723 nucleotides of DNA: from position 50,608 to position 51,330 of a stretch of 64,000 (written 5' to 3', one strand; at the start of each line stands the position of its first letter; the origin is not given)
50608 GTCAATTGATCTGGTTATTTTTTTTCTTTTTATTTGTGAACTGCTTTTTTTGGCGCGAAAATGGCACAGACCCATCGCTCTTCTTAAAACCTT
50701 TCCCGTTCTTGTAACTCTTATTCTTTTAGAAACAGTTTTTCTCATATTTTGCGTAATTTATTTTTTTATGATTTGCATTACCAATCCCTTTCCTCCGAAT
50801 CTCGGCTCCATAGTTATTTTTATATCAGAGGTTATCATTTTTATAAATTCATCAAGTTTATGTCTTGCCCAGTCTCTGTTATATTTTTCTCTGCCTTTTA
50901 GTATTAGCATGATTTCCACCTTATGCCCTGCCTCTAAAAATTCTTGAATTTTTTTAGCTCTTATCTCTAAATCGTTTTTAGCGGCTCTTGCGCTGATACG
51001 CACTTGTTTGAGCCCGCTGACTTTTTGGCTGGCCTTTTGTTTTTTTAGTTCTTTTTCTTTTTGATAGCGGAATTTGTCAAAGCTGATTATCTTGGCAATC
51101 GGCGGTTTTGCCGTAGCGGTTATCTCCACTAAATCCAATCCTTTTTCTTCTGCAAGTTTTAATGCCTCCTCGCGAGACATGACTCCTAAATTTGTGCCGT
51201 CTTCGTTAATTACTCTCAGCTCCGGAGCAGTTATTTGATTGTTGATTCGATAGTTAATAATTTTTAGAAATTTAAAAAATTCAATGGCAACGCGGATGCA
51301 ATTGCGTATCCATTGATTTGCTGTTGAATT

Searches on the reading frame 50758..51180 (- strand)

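Call 83: search_protein_families(library=pfam, proteins=[window:50758-51180:-], max_evalue=0.001)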
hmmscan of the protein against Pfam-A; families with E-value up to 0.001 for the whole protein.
window:50758-51180:- (140 aa): 2 families
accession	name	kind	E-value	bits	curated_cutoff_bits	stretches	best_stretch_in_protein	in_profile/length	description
PF05198.21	IF3_N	-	1.1e-16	61.2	26.9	1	1-48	23-70/70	Translation initiation factor IF-3, N-terminal domain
PF00707.27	IF3_C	-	2.9e-16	59.6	34.8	1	57-138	3-84/86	Translation initiation factor IF-3, C-terminal domain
